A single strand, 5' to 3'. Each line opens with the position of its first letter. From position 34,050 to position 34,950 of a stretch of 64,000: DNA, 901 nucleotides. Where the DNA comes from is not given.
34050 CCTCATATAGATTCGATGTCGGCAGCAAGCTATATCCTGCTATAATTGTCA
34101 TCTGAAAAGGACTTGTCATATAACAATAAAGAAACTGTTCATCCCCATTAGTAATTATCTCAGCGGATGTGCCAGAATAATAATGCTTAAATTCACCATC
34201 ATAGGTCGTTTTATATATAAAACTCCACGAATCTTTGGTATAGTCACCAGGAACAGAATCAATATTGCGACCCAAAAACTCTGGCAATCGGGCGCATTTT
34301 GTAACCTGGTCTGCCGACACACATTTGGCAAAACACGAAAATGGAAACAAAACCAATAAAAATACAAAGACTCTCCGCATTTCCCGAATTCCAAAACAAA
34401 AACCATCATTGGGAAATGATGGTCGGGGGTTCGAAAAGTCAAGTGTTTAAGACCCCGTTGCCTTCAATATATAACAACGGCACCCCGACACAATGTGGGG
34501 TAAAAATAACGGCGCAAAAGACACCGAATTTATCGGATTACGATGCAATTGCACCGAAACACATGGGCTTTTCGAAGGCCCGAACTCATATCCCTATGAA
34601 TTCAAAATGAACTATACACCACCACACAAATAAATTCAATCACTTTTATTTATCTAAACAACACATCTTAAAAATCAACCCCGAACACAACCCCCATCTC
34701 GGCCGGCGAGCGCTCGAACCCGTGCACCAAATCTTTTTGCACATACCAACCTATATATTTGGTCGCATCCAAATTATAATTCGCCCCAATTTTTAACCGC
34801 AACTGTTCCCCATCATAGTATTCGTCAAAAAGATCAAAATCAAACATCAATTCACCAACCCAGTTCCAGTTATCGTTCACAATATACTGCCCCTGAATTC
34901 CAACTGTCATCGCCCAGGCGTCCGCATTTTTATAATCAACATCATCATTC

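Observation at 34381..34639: Conserved ~200-nt structured leader ending in an intrinsic terminator upstream of a secreted Cys-rich protein gene (copy A): candidate new riboswitch or attenuator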

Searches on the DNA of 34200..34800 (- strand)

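Call 5: search_rna_families(source=window, start=34200, end=34800, threshold=evalue, max_evalue=10, show_alignments=3)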
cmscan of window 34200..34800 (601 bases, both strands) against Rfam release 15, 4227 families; matches with E-value up to 10: 5.
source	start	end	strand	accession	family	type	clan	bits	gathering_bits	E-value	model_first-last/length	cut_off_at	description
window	34413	34490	-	RF02221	sRNA-Xcc1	Gene; sRNA;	-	21.3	53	0.41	1-87/87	no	sRNA-Xcc1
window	34499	34596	-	RF02430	SpF19_sRNA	Gene; sRNA;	-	19.2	60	1.1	1-99/99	no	Streptococcus sRNA SpF19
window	34379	34416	-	RF01279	snoR53Y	Gene; snRNA; snoRNA; CD-box;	CL00080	19.1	43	0.95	1-76/76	no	Small nucleolar RNA snoR53Y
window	34378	34415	-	RF01178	snoR77Y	Gene; snRNA; snoRNA; CD-box;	CL00057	18.5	52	1.2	1-85/85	no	Small nucleolar RNA snoR77Y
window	34393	34416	+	RF02248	Six3os1_3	Gene; lncRNA;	-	9.5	40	8.8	52-75/75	no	Six3os1 conserved region 3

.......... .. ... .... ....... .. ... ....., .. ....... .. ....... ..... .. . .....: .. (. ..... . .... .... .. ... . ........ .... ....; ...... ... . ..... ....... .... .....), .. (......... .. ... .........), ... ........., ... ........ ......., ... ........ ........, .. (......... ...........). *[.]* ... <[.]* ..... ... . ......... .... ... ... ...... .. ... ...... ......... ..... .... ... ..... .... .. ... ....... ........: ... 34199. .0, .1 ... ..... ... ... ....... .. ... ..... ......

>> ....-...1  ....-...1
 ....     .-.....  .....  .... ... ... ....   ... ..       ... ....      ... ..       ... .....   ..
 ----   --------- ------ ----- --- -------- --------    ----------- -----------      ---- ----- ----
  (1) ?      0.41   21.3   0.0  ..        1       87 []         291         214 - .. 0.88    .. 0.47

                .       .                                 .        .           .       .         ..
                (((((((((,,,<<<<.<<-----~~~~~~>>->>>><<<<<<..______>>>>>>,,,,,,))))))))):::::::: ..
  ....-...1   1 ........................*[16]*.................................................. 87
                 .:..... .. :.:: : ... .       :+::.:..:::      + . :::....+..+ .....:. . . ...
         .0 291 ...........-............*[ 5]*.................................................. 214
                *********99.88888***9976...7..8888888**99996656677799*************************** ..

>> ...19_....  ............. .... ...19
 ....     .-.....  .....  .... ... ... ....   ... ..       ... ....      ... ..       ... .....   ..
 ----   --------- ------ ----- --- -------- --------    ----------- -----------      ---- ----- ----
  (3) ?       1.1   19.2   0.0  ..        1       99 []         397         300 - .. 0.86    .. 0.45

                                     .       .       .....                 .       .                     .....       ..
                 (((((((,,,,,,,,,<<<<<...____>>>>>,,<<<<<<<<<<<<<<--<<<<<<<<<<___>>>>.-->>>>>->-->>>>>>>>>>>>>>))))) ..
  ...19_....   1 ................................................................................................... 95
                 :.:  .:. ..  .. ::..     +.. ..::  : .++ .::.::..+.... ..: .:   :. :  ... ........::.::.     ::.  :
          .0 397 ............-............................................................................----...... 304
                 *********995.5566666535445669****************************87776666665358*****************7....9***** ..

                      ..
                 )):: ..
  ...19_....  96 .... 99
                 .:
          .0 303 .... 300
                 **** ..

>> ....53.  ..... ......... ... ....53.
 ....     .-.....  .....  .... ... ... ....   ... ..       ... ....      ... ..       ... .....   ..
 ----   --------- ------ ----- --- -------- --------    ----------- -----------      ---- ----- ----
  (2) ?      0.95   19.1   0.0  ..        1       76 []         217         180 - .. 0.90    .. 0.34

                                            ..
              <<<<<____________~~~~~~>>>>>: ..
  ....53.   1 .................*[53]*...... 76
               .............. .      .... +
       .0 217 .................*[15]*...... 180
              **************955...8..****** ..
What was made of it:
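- On Any Rfam 15 family: In E-value mode on 34200-34800 the best match is sRNA-Xcc1 at 21.3 bits against a gathering score of 53 (E=0.41); the others are snoRNA or lncRNA noise (call 5).
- There is a weak sub-threshold resemblance to the sRNA-Xcc1 family, 21.3 bits against a gathering score of 53, E=0.41 (call 5).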

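Call 58: build_rna_model(alignment_id=A6)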
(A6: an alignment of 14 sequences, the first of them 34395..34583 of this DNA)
Model R1 built from alignment A6 (14 sequences, 213 columns); structure: RNAalifold consensus.
model positions 190; base pairs 46; branch points 3; effective number of sequences 1.44; information 0.589 bits per position. Calibrated on 0.2 Mb of random sequence (short: E-values are rough).
structure used (alignment columns):
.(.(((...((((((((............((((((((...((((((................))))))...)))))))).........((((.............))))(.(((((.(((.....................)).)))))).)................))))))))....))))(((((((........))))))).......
